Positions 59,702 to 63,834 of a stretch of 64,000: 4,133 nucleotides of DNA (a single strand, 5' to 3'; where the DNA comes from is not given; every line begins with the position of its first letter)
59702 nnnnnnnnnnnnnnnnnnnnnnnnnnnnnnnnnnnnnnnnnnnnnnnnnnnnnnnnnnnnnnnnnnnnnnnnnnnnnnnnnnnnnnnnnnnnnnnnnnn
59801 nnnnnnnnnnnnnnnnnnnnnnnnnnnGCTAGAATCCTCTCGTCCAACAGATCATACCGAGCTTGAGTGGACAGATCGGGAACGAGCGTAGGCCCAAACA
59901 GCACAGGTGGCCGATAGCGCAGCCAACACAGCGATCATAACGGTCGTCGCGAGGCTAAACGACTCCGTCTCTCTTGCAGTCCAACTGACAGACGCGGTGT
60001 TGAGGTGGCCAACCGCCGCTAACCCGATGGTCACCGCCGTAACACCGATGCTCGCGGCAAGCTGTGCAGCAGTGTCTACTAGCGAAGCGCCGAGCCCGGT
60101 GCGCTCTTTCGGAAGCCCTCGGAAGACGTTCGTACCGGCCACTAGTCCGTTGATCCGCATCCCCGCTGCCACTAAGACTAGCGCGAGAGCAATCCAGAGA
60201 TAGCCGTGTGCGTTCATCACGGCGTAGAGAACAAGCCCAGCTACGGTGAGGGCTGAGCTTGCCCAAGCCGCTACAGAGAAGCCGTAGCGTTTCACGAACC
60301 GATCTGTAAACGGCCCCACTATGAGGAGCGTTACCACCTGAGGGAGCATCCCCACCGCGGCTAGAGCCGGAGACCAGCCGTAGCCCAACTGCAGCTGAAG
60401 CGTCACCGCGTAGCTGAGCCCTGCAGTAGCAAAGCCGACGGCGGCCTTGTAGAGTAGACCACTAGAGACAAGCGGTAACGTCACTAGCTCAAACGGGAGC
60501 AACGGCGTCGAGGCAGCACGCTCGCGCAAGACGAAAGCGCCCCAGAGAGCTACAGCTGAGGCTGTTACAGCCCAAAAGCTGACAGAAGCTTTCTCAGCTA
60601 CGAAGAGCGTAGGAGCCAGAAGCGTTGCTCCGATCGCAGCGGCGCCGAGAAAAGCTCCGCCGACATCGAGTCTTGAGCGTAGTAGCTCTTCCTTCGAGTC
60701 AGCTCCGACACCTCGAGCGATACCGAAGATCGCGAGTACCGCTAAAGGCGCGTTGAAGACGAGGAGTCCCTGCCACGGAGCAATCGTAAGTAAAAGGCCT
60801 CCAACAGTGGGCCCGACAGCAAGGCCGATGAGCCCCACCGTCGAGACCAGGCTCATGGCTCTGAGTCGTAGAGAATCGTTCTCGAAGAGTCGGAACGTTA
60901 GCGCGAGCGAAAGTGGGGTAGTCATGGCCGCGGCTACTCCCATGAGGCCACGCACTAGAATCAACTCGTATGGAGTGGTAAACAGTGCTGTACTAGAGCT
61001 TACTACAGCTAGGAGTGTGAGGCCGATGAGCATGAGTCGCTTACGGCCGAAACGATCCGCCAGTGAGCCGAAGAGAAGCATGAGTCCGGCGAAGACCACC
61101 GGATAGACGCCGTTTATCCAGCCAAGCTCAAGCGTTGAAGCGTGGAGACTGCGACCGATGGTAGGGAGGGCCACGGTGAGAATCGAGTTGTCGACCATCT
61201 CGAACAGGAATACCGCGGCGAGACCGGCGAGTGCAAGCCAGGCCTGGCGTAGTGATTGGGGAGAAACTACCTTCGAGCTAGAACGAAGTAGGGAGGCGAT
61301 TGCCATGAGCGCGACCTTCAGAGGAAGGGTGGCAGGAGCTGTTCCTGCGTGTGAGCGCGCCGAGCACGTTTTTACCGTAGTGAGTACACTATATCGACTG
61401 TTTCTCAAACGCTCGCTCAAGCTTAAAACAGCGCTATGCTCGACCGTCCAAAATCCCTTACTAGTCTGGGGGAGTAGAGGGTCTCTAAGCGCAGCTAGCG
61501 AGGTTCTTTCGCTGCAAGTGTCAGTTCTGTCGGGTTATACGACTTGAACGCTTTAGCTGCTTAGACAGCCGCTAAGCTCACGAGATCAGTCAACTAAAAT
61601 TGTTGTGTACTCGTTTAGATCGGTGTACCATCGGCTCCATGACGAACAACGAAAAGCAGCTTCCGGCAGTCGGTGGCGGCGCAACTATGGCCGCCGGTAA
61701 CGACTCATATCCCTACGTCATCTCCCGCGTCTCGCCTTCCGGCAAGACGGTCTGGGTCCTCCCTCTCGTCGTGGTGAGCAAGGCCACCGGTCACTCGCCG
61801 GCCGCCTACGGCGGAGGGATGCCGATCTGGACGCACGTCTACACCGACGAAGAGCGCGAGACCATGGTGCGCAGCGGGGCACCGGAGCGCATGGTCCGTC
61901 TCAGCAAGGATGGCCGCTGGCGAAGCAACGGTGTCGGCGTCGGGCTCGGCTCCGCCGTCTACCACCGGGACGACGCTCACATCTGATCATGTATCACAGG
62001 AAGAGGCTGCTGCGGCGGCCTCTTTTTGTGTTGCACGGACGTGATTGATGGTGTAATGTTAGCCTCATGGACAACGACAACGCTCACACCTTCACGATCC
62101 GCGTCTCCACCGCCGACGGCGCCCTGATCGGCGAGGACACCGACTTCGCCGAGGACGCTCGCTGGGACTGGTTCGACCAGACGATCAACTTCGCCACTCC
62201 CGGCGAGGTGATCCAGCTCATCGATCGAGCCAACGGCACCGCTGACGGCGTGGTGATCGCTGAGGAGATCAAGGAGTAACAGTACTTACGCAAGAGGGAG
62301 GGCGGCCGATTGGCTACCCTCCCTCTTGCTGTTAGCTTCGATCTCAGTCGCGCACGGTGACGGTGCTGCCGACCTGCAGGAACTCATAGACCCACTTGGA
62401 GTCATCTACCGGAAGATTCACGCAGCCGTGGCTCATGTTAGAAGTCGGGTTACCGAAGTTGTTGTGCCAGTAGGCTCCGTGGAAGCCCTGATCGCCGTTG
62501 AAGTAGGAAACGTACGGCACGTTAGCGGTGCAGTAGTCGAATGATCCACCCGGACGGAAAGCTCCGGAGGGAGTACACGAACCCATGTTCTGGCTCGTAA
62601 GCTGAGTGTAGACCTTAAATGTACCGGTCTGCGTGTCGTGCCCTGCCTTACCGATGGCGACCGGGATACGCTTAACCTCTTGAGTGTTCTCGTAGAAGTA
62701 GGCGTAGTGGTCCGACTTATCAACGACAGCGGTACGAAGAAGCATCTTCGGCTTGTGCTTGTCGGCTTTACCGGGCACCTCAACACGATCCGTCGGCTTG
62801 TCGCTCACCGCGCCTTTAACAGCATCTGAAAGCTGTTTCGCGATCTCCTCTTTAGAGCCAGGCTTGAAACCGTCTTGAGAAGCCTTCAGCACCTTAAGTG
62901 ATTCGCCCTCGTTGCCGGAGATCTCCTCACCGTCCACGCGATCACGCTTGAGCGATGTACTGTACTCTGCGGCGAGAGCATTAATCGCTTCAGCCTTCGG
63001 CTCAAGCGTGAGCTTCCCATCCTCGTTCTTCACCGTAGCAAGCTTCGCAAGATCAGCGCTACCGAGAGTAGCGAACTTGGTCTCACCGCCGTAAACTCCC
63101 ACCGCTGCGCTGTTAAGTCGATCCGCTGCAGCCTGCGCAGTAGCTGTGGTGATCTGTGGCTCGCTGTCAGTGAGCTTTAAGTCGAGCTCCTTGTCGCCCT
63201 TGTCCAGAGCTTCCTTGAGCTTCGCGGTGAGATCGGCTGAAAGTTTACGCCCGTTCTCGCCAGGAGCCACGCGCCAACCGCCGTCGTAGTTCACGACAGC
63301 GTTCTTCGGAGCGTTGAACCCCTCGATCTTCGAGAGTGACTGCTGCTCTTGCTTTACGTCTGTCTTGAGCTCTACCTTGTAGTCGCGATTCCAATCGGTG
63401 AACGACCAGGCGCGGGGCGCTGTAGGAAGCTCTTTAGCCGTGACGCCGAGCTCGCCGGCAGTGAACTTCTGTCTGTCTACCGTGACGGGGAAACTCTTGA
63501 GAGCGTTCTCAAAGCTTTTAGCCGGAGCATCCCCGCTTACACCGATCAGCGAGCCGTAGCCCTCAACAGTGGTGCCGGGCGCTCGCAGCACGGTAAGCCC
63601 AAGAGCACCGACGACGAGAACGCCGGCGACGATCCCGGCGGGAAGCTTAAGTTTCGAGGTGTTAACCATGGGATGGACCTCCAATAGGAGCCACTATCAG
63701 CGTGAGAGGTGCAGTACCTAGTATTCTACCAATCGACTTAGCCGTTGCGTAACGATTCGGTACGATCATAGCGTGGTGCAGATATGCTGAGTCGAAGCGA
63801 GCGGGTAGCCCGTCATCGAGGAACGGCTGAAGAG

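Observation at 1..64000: Genome-accordion accessory region of a giant actinobacterial element: about 11 paralog families covering about 44 of ~120 genes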

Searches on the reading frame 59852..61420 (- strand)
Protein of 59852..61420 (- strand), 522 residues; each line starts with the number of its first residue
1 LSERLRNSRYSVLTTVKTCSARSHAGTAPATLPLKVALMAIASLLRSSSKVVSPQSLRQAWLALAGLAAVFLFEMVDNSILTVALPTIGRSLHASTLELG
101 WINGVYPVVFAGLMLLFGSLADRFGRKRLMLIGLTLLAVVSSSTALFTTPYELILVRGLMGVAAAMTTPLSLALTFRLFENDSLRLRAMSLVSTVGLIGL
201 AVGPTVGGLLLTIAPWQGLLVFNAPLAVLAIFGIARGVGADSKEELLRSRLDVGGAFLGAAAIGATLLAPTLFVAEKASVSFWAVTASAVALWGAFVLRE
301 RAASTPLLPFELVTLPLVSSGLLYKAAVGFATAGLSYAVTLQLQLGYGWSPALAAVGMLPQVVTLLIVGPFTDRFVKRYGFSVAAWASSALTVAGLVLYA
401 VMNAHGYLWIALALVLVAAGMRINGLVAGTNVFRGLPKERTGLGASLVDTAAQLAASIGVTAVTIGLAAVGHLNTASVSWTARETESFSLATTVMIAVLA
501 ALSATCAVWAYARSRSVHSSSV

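Call 10: search_protein_families(library=pfam, proteins=[window:59852-61420:-], max_evalue=0.01)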
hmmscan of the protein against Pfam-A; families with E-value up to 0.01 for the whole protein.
window:59852-61420:- (522 aa): 2 families
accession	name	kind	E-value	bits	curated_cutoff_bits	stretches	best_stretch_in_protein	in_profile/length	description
PF07690.21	MFS_1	-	3.3e-36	125.4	33.4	1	68-459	2-346/347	Major Facilitator Superfamily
PF01306.25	LacY_symp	-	0.0014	18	24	1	82-212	244-366/413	LacY proton/sugar symporter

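Call 115: search_protein_families(library=ncbifam, proteins=[window:59852-61420:-], max_evalue=0.00001)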
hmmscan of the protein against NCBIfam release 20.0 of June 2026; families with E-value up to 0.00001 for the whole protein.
window:59852-61420:- (522 aa): 33 families (the best 25 are shown)
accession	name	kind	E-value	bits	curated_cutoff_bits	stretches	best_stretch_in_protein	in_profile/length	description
NF012180.1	tet_MFS_43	exception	1.2e-78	265.3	999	1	55-478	14-435/484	tetracycline efflux MFS transporter Tet(43)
NF011571.1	PRK14995.1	subfamily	2.1e-40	138.9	701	1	59-467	3-411/493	SmvA family efflux MFS transporter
NF033896.2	MFS_LfrA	equivalog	1.9e-31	109.3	825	1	52-470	11-427/504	efflux MFS transporter LfrA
NF000089.1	qac_MFS_AB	exception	8.1e-30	104.1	900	1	58-463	15-421/514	QacA/B family quaternary ammonium compound efflux MFS transporter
NF007799.0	PRK10504.1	subfamily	1.5e-28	100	426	1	66-504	14-447/471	multidrug transporter subunit MdtD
TIGR00711.1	efflux_EmrB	subfamily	5.1e-28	98.1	230.2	1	66-493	6-434/485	DHA2 family efflux MFS transporter permease subunit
NF000031.1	MFS_efflux_LmrA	exception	2e-26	92.7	850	1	57-503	26-469/484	lincomycin efflux MFS transporter Lmr(A)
NF012169.0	qepA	equivalog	3.9e-26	91.7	1075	1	56-468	15-424/511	fluoroquinolone efflux MFS transporter QepA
NF000025.1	MFS_efflux_tcmA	exception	6e-24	84.7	999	1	59-468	23-432/538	tetracenomycin C efflux MFS transporter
NF012175.1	tet_MFS_L_K_45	equivalog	7.3e-19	67.9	650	1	69-515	7-441/444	Tet(L)/Tet(K)/Tet(45) family tetracycline efflux MFS transporter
NF012185.0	tet_MFS_L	exception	3.2e-18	65.9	925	1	64-478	16-418/457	tetracycline efflux MFS transporter Tet(L)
NF012184.0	tet_MFS_45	exception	1.2e-16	60.7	975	1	65-515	17-455/458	tetracycline efflux MFS transporter Tet(45)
NF040895.2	MFS_effux_SdrM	equivalog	3.9e-16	59.2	550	1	67-420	11-357/441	multidrug efflux MFS transporter SdrM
NF008314.0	PRK11102.1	equivalog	3e-15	56.4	303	1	83-235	31-182/396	Bcr/CflA family multidrug efflux MFS transporter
TIGR00710.1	efflux_Bcr_CflA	subfamily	2.2e-13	50.4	200.9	1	67-232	10-174/385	Bcr/CflA family efflux MFS transporter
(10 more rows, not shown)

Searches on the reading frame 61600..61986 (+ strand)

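Call 55: search_protein_families(library=phrogs, proteins=[window:61600-61986:+], max_evalue=0.001)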
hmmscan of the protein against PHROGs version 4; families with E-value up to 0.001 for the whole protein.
window:61600-61986:+ (128 aa): 1 family
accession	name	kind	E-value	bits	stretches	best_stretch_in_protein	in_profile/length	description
phrog_33370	-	unknown function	1.2e-07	33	1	23-124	25-117/120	-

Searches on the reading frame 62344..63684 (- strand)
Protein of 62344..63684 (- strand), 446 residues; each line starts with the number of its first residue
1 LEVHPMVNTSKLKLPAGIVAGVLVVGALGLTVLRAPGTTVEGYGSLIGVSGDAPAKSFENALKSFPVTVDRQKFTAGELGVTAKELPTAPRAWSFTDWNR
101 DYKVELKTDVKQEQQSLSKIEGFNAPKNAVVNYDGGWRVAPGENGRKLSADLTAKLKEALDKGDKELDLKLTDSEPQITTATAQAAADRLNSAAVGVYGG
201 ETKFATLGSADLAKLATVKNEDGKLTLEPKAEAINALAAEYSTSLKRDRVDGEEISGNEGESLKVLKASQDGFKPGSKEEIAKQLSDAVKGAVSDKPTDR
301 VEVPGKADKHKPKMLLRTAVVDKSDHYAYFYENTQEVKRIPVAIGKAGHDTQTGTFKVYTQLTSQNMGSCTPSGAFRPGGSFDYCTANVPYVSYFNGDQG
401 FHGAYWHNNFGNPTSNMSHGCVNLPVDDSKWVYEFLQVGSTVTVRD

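Call 10: search_protein_families(library=pfam, proteins=[window:62344-63684:-], max_evalue=0.01)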
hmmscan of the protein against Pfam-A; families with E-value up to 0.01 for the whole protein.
window:62344-63684:- (446 aa): 1 family
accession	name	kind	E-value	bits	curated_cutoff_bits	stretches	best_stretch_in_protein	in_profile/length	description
PF03734.19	YkuD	-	3.2e-22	80.1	23.4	1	318-444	3-146/146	L,D-transpeptidase catalytic domain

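Call 20: find_encoding_contigs(protein=window:62344-63684:-, flank=10000, max_places=4)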
Protein window:62344-63684:- (446 aa): no gene with exactly this product is on record in the collection.

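Call 22: find_encoding_contigs(protein=window:62344-63669:-, flank=10000, max_places=4)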
Protein window:62344-63669:- (441 aa): 3 contigs read that carry it; 1 place shown.
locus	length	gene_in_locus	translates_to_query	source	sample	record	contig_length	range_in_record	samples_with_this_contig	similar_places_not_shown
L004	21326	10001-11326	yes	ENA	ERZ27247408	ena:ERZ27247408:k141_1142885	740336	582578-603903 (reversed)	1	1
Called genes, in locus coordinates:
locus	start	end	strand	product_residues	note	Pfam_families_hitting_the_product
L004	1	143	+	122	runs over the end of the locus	-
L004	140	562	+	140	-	-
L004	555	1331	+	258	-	-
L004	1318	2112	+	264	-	-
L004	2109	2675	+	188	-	-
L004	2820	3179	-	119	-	-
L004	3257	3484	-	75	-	-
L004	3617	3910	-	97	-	-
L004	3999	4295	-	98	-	-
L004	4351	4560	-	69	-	-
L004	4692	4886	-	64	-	-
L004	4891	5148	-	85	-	-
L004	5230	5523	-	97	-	-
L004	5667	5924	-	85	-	-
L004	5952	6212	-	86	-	-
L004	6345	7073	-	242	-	-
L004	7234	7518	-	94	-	-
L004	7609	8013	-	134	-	-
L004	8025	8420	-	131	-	-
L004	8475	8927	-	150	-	-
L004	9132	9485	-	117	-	-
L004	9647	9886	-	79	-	-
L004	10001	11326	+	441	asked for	PF03734:YkuD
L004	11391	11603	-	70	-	-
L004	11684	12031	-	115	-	-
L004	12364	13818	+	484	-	PF07690:MFS_1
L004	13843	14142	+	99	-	-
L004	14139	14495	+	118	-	-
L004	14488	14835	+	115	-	-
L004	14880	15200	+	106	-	-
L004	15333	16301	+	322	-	-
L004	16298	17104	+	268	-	-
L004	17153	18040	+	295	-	-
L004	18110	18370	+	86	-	-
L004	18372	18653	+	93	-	-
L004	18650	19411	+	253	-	-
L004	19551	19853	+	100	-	-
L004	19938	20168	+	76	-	-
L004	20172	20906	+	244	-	-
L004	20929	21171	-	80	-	-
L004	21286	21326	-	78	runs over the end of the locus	-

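Call 51: find_encoding_contigs(protein=L004:140-562:+, flank=10000, max_places=2)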
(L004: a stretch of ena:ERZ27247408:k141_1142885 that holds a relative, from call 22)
Protein L004:140-562:+ (140 aa): 4 contigs read that carry it; 2 places shown.
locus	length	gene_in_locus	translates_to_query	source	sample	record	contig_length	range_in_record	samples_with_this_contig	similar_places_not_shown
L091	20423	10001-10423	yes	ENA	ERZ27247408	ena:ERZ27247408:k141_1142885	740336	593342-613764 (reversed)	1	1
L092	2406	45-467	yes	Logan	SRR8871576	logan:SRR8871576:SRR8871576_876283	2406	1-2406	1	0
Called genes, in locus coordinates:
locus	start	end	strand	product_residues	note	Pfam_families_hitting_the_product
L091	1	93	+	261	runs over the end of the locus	-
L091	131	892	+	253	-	-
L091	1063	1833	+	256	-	-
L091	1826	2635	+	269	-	-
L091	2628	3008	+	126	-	-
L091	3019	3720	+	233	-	-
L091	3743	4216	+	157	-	-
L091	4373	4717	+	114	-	-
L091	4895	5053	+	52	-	-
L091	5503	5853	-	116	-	-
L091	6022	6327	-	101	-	-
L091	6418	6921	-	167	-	-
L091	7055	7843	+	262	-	-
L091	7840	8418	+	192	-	-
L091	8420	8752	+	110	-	-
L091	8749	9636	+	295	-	-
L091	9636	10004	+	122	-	-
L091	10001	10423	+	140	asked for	-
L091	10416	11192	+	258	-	-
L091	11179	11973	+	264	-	-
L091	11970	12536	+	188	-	-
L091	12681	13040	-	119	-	-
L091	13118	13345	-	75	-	-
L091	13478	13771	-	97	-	-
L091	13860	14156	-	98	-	-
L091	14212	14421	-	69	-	-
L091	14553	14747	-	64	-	-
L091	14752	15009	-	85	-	-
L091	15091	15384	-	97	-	-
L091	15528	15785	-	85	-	-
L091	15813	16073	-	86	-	-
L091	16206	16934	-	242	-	-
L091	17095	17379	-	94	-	-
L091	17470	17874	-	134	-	-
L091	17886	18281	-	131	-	-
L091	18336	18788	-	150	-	-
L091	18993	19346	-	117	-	-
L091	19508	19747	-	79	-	-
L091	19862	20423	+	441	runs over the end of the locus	PF03734:YkuD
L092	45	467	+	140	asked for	-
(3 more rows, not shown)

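Call 77: find_encoding_contigs(protein=L091:131-892:+, flank=10000, max_places=3)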
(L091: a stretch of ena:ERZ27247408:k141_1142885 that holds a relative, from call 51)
Protein L091:131-892:+ (253 aa): 3 contigs read that carry it; 1 place shown.
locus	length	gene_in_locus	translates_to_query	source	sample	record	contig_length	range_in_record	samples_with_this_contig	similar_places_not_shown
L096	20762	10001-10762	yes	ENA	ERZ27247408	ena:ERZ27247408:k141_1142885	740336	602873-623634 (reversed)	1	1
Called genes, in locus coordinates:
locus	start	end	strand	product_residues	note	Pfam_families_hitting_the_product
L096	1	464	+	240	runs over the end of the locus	-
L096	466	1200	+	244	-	-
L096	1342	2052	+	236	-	-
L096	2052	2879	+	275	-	-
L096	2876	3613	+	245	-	-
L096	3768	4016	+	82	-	-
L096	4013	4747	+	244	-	-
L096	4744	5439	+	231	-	-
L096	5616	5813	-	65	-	-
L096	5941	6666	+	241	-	-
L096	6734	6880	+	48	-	-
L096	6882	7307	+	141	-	-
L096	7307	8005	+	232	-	-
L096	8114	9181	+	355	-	-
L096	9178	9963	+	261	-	-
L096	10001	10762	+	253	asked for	-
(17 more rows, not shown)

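Call 81: find_homologous_proteins(query=A5, max_evalue=0.001)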
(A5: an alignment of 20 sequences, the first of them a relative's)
Query A5 (20 sequences) (253 aa, profile of the alignment): 3 proteins with E <= 0.001 among 8000 candidates. Only proteins of 110 to 695 residues were searched: fused or split forms outside these lengths cannot appear, so this answer is no evidence that the protein stands alone or is whole; find_related_loci, which searches DNA, has no such limit.
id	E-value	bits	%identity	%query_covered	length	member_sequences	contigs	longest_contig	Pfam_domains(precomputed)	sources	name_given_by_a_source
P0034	7.5e-39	152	99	100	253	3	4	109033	-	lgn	-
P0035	2.5e-36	144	-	-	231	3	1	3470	-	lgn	-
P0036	1.5e-15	76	55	83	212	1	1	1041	-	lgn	-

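Call 108: predict_structure(alignment_id=A5)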
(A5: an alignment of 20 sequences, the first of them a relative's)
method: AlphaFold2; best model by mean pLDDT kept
length: 253 residues; sequences in the alignment: 20
mean_pLDDT: 70.6   pTM: 0.66
mean pLDDT of the five models: 70.6, 69.7, 69.5, 67.0, 66.2
residues with pLDDT >= 90: 52; 70-90: 89; 50-70: 60; < 50: 52
segments of 3 or more residues with pLDDT < 50: 1-10, 39-80
pLDDT, mean of each block of 10 residues (from residue 1): 42 63 69 56 39 43 41 45 62 71 75 76 79 90 84 58 66 88 92 96 86 72 79 94 95 89
secondary structure, 60 per line:
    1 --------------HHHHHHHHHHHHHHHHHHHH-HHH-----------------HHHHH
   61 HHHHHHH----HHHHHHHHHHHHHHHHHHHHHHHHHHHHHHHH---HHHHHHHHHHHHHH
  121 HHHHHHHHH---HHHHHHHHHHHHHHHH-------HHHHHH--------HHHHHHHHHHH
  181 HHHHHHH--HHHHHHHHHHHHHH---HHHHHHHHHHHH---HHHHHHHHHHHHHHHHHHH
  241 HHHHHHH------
elements in order: H15-34 H56-67 H72-103 H107-129 H133-148 H156-161 H170-187 H190-203 H207-218 H222-247

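Call 111: fold_search(model_id=the predicted structure, library=pdb)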
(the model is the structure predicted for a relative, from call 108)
No match with E <= 0.001 here; weaker rows may still be real.
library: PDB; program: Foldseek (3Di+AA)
matches with E <= 10: 239; with E <= 0.001: 0
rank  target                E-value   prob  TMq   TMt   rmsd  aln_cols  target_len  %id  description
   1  1quu                  9.2e-01  0.06  0.13  0.13  26.5       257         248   14  CRYSTAL STRUCTURE OF TWO CENTRAL SPECTRIN-LIKE REPEATS FROM ALPHA-ACTININ (released 1999-08-20)
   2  8gaa_A                1.3e+00  0.09  0.16  0.19  18.0       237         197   14  C6HR1_4r: Extendable repeat protein hexamer (released 2023-08-30)
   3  6e9y_A                1.5e+00  0.09  0.17  0.18  18.1       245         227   17  DHF38 filament (released 2018-11-21)
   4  8k84_B                1.5e+00  0.15  0.20  0.27  16.6       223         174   15  De novo design protein -N3 (released 2024-07-31)
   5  6ca0_F                1.8e+00  0.06  0.14  0.09  23.7       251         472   14  Cryo-EM structure of E. coli RNAP sigma70 open complex (released 2018-02-28)
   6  8k84_A                2.0e+00  0.09  0.18  0.23  16.4       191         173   18  De novo design protein -N3 (released 2024-07-31)
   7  3urz_A                2.1e+00  0.10  0.20  0.24  19.1       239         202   12  Crystal structure of a putative protein binding protein (BACOVA_03105) from Bacteroides ovatus ATCC 8483 at 2.19 A res (released 2011-12-14)
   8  9dze_a                2.4e+00  0.08  0.18  0.17  20.2       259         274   14  Computationally Designed Bifaceted Protein Nanomaterial pD5-14 (released 2024-10-30)
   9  3pdy_B                2.5e+00  0.05  0.14  0.17  20.3       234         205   16  Structure of the third and fourth spectrin repeats of the plakin domain of plectin (released 2011-02-02)
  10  8ras_G                2.7e+00  0.05  0.12  0.09  18.2       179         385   12  Plastid-encoded RNA polymerase transcription elongation complex (released 2024-03-06)
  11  5xyb_A                3.5e+00  0.04  0.16  0.13  18.7       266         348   12  Crystal structure of AimR from Bacillus phage SPbeta (released 2018-08-15)
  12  7lb0                  3.5e+00  0.06  0.20  0.20  16.8       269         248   14  Crystal structure of the tandem bromodomain (BD1, BD2) of human TAF1 bound to ZS1-295 (released 2021-07-14)
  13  3urz_B                3.7e+00  0.08  0.20  0.24  19.2       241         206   12  Crystal structure of a putative protein binding protein (BACOVA_03105) from Bacteroides ovatus ATCC 8483 at 2.19 A res (released 2011-12-14)
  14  5i7d_A                3.7e+00  0.02  0.11  0.08  37.0       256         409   16  Crystal Structure of srGAP2 F-BARx WT Form-2 (released 2017-08-30)
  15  5j1f_A                3.7e+00  0.09  0.20  0.27  17.1       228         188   11  Structure of the spectrin repeats 5 and 6 of the plakin domain of plectin (released 2016-07-20)
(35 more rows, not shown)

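Call 115: search_protein_families(library=ncbifam, proteins=[window:62344-63669:-], max_evalue=0.00001)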
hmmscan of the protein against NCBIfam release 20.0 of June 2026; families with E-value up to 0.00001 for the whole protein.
window:62344-63669:- (441 aa): 1 family
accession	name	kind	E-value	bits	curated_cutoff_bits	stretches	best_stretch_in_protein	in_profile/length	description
NF004785.0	PRK06132.1-2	subfamily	3.7e-08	33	169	0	412-440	144-172/353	hypothetical protein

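Call 120: search_protein_families(library=phrogs, proteins=[L004:6345-7073:-, L004:2820-3179:-, L091:6418-6921:-, L091:5503-5853:-, L091:3743-4216:+, L091:8749-9636:+, L091:3019-3720:+], max_evalue=0.001)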
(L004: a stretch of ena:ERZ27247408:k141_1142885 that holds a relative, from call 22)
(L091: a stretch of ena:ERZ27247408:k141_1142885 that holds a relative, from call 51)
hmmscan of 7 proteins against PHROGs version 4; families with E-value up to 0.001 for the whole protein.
L004:6345-7073:- (242 aa): 0 families

L004:2820-3179:- (119 aa): 0 families

L091:6418-6921:- (167 aa): 0 families

L091:5503-5853:- (116 aa): 0 families

L091:3743-4216:+ (157 aa): 0 families

L091:8749-9636:+ (295 aa): 0 families

L091:3019-3720:+ (233 aa): 0 families
